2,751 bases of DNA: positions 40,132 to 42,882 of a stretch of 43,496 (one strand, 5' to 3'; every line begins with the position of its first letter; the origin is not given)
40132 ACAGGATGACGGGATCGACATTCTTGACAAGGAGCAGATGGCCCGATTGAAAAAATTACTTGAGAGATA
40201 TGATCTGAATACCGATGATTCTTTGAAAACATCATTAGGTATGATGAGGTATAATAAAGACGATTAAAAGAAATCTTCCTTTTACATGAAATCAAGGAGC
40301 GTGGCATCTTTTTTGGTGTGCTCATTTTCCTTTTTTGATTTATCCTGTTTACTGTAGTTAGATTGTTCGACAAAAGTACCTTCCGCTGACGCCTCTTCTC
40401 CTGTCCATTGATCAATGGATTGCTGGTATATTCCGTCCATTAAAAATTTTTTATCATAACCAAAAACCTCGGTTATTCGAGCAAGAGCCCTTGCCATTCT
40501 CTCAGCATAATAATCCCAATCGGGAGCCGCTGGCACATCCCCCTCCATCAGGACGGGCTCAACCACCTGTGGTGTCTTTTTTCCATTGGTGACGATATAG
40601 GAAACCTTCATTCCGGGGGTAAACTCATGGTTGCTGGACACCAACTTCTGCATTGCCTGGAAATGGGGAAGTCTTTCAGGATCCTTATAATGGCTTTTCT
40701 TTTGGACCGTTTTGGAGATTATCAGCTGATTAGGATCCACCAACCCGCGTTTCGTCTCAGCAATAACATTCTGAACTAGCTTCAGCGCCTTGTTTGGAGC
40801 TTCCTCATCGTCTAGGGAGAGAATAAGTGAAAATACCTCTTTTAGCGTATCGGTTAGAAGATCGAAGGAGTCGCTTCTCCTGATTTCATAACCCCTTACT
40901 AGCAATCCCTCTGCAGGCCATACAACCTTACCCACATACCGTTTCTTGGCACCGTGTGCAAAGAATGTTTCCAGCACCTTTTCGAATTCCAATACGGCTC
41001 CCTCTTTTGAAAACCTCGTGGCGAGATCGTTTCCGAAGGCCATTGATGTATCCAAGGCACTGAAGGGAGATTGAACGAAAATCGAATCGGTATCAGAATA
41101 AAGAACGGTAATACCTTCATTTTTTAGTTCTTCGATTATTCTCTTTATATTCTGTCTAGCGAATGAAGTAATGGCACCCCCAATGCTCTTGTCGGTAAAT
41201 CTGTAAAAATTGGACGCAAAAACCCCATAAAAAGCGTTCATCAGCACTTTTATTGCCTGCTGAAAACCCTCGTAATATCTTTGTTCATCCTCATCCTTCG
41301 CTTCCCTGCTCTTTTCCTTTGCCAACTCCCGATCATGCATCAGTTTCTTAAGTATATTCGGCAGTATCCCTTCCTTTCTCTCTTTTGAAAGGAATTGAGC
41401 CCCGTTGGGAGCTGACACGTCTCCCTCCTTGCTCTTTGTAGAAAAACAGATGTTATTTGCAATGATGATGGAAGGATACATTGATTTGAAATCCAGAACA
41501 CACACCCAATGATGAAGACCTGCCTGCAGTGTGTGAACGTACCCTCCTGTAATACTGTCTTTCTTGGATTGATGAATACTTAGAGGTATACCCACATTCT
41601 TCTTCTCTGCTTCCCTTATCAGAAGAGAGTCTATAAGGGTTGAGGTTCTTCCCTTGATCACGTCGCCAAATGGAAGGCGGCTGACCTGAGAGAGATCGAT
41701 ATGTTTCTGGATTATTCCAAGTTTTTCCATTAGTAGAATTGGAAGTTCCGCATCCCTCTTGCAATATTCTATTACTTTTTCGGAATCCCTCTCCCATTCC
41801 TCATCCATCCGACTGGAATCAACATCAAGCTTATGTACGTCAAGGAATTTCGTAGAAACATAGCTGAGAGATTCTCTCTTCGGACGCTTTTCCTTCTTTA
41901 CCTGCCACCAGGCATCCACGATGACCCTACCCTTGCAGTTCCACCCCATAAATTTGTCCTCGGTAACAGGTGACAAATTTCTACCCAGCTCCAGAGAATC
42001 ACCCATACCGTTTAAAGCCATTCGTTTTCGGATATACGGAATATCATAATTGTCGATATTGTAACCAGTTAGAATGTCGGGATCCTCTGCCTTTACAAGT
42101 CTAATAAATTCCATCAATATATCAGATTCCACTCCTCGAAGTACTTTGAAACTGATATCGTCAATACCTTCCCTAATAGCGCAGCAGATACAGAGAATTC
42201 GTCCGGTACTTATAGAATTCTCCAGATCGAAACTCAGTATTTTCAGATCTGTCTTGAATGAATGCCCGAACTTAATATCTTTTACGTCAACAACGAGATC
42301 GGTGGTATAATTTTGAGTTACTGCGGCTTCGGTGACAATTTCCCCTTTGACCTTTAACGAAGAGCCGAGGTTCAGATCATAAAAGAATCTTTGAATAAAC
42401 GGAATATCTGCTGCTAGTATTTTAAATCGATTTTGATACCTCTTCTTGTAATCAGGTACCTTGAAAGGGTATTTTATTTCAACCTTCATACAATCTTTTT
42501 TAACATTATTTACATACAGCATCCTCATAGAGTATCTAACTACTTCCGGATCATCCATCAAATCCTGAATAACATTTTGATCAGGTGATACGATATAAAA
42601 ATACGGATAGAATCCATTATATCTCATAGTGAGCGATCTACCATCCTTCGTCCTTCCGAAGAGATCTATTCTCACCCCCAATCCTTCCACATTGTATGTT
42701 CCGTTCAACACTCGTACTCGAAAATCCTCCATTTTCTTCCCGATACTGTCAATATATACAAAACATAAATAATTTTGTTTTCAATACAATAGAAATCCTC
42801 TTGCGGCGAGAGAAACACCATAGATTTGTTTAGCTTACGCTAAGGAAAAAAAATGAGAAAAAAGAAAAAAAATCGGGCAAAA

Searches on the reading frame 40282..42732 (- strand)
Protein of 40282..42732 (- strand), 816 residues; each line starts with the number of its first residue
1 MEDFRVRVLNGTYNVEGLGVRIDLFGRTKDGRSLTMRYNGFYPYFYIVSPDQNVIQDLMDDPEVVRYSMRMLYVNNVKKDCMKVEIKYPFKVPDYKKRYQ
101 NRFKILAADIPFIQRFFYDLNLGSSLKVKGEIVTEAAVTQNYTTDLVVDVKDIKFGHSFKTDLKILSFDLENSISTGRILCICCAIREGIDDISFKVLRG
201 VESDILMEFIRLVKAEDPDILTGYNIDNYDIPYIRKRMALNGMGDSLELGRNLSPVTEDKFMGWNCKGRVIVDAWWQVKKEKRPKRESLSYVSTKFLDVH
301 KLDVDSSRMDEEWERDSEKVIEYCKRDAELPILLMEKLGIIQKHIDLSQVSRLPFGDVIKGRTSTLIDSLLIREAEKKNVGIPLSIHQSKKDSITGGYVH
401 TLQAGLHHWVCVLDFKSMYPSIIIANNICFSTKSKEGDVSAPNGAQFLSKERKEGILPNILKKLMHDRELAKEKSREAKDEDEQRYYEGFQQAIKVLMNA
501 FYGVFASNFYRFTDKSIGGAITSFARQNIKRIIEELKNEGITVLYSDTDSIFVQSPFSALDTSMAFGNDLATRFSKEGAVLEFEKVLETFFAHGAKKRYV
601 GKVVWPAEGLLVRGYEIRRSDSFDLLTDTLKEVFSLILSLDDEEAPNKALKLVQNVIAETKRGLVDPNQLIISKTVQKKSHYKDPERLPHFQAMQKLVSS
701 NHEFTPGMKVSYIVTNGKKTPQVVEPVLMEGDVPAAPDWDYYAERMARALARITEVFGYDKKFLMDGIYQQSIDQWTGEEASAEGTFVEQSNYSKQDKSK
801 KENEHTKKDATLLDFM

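Call 12: search_protein_families(library=pfam, proteins=[window:40282-42732:-], max_evalue=0.001)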
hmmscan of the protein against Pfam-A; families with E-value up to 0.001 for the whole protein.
window:40282-42732:- (816 aa): 4 families
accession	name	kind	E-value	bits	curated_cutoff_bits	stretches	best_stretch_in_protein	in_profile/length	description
PF00136.26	DNA_pol_B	-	1.3e-56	192.8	23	1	354-755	2-451/453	DNA polymerase family B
PF03104.25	DNA_pol_B_exo1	-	7.3e-17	62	23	1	108-292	6-242/242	DNA polymerase family B, exonuclease domain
PF03175.18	DNA_pol_B_2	-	2.9e-05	23.6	25.8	0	320-426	140-248/468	DNA polymerase type B, organellar and viral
PF20286.3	divDNApol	-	0.00069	18.4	25.7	0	439-527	87-178/705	Divergent Family B DNA polymerase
